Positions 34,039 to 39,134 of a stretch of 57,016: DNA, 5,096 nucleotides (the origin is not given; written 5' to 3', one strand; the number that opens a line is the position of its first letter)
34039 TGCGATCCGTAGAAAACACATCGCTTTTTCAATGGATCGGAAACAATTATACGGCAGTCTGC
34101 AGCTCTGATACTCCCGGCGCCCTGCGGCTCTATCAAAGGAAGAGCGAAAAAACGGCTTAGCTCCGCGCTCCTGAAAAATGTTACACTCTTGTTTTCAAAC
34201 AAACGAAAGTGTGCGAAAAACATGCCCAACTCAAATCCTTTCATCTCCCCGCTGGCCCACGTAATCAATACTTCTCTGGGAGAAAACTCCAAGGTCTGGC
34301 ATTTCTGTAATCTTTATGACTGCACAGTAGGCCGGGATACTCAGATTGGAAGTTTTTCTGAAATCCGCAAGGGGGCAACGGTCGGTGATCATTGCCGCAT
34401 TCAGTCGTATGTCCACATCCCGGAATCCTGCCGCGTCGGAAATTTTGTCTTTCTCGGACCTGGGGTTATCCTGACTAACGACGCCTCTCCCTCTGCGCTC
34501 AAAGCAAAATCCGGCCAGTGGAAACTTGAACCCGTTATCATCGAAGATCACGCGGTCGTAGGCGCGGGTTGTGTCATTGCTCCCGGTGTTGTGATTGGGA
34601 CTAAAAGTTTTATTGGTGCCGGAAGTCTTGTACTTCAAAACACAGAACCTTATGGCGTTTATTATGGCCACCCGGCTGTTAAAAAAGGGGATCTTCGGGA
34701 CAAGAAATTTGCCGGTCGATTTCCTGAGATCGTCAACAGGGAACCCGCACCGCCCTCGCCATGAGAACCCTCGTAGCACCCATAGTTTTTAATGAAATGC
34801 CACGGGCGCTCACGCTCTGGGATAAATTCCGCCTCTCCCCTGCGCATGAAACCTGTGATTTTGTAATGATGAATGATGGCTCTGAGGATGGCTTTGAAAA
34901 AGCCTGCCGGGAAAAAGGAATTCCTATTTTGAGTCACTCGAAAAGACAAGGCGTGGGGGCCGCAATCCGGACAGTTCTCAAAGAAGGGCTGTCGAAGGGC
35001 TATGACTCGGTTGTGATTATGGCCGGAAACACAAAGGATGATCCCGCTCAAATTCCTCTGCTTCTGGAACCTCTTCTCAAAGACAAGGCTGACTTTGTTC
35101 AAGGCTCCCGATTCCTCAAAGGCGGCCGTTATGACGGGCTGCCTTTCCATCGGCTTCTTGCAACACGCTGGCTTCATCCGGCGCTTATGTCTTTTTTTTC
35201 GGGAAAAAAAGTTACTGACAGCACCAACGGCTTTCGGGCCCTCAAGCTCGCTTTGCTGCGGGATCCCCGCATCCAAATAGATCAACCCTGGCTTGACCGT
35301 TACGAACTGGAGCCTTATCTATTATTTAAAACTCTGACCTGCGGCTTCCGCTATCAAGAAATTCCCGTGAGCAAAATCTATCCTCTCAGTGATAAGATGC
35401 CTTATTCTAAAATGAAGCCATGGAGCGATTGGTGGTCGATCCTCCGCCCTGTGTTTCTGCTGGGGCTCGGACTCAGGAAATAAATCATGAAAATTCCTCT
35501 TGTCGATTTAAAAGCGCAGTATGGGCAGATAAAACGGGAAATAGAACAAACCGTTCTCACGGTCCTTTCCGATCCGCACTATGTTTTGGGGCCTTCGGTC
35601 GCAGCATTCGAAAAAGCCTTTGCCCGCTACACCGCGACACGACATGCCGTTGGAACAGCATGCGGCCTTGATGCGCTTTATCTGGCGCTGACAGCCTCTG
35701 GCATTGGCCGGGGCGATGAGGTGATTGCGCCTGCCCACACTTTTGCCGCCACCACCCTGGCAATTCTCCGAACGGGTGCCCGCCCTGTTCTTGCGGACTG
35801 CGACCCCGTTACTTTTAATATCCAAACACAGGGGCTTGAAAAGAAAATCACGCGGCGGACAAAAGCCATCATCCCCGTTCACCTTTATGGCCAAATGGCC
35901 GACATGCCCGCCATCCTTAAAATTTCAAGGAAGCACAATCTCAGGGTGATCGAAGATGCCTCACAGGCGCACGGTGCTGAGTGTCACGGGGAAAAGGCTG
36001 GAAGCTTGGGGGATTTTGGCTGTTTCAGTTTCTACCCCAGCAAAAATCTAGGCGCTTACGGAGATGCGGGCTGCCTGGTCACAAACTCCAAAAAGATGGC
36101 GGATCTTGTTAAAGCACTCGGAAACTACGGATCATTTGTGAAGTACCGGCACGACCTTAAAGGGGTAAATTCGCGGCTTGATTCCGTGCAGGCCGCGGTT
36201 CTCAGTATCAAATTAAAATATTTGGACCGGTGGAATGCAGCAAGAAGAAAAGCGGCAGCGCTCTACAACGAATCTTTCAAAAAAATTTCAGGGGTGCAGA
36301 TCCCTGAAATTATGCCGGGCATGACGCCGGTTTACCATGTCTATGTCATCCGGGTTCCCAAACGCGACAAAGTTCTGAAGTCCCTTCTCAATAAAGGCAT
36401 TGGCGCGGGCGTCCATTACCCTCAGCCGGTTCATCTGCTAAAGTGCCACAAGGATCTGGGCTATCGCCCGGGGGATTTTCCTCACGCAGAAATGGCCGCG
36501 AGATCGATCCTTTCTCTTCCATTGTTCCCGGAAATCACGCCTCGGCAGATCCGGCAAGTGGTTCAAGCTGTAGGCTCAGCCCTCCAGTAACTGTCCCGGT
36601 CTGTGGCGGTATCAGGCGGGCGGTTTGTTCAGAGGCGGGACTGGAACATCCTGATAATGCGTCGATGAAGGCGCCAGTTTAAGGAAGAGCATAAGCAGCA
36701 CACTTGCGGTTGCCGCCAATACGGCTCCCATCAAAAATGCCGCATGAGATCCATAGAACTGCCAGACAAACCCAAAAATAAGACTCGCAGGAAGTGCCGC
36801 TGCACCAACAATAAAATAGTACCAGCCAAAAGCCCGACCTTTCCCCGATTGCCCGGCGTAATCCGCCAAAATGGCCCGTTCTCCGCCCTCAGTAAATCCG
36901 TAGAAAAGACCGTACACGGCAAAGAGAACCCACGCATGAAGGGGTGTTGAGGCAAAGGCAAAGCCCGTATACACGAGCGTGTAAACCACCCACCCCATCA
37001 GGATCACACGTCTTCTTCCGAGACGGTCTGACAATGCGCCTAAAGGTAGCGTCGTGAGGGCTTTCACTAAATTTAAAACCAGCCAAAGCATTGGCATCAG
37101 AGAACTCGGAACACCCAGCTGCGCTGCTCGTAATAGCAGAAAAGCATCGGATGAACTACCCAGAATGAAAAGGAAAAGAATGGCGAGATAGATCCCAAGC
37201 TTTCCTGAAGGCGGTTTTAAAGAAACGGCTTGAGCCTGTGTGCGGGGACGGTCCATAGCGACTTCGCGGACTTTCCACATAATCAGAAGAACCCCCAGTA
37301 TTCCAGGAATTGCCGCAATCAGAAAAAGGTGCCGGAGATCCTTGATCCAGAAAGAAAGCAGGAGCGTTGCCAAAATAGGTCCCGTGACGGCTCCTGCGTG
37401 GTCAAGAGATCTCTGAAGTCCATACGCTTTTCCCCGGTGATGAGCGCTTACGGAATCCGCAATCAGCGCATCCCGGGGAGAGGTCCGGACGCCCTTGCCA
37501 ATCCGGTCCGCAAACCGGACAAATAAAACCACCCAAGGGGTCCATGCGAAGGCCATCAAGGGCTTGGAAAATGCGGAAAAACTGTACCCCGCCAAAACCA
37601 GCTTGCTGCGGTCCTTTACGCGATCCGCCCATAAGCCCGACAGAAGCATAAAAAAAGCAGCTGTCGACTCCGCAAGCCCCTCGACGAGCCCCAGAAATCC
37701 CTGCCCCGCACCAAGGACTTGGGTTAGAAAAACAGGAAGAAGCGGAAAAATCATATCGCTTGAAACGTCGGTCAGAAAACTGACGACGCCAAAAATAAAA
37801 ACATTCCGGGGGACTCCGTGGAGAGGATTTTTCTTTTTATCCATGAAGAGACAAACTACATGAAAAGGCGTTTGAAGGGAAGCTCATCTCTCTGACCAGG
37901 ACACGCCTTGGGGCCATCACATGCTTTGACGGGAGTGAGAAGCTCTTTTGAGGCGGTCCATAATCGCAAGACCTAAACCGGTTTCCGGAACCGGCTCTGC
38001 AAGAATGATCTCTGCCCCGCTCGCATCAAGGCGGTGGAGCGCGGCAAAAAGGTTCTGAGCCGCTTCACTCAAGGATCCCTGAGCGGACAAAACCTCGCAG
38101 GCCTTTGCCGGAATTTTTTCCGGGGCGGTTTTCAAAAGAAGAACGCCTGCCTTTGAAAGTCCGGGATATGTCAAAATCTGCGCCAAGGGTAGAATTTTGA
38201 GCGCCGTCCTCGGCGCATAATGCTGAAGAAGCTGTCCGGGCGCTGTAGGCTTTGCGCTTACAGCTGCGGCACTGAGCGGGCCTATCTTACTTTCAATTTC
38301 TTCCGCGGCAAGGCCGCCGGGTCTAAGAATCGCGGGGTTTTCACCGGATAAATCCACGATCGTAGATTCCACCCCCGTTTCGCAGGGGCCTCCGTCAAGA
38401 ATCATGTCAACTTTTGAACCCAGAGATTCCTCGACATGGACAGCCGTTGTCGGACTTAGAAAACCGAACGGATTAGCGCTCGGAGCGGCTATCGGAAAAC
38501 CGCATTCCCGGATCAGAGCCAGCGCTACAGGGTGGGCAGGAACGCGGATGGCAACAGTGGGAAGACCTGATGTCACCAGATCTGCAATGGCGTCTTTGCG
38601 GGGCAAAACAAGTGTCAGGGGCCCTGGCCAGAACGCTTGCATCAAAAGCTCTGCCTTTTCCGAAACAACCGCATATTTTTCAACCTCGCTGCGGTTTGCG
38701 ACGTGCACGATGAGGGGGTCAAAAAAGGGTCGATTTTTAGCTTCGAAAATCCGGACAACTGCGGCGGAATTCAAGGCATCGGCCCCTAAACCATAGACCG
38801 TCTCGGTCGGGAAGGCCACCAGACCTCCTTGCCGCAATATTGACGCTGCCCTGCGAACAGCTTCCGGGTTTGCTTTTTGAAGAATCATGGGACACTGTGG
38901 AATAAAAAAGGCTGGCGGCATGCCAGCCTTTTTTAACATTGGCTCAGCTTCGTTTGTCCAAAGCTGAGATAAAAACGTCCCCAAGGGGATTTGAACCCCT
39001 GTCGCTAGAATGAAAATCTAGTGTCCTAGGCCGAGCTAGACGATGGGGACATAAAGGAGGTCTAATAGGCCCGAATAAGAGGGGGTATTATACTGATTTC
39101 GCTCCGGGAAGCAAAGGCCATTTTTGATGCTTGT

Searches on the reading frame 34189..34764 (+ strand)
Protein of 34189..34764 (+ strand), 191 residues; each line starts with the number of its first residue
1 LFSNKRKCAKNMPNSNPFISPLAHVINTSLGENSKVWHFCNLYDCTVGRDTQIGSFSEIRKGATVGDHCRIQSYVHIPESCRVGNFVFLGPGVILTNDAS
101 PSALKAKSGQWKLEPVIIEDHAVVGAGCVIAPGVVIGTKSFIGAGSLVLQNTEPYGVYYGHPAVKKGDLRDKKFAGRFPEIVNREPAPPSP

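Call 14: search_protein_families(library=pfam, proteins=[window:34189-34764:+], max_evalue=0.001)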
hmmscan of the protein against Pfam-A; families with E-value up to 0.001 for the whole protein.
window:34189-34764:+ (191 aa): 4 families
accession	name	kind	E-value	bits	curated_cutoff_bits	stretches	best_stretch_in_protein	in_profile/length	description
PF00132.30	Hexapep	-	9.9e-30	101.4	27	4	116-148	2-34/36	Bacterial transferase hexapeptide (six repeats)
PF14602.12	Hexapep_2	-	2.2e-11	43.7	27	1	115-148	1-32/34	Hexapeptide repeat of succinyl-transferase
PF25084.1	LbH_EIF2B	-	1.9e-09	37.9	54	1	23-94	34-104/105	EIF2B subunit epsilon LbH domain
PF25087.1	GMPPB_C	-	3.6e-05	23.9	39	0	27-89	22-83/110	GMPPB C-terminal domain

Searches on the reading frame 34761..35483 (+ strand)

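Call 14: search_protein_families(library=pfam, proteins=[window:34761-35483:+], max_evalue=0.001)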
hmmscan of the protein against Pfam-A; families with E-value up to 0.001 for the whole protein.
window:34761-35483:+ (240 aa): 1 family
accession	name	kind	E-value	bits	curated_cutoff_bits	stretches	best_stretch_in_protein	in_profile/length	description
PF00535.33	Glycos_transf_2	-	1.9e-07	31.6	23.3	1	9-163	6-156/168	Glycosyl transferase family 2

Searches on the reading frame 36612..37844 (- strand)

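Call 13: search_protein_families(library=pfam, proteins=[window:36612-37844:-], max_evalue=0.001)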
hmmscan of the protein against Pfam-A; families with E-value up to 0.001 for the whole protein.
window:36612-37844:- (410 aa): 3 families
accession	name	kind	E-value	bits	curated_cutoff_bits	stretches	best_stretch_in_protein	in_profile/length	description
PF07690.21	MFS_1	-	1.6e-41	142.8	33.4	2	20-246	3-235/347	Major Facilitator Superfamily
PF00083.30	Sugar_tr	-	8.6e-05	22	22.3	0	246-397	44-197/452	Sugar (and other) transporter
PF01306.25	LacY_symp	-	0.00042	19.7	24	1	14-111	8-105/413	LacY proton/sugar symporter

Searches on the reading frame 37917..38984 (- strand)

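Call 13: search_protein_families(library=pfam, proteins=[window:37917-38984:-], max_evalue=0.001)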
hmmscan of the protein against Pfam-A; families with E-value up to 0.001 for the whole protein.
window:37917-38984:- (355 aa): 2 families
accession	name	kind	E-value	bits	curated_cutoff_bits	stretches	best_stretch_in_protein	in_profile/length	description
PF01300.24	Sua5_yciO_yrdC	-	1e-62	211.2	25.1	1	49-223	2-178/178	Telomere recombination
PF03481.19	Sua5_C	-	3.7e-24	86.3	22.9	1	227-349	3-135/136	Threonylcarbamoyl-AMP synthase, C-terminal domain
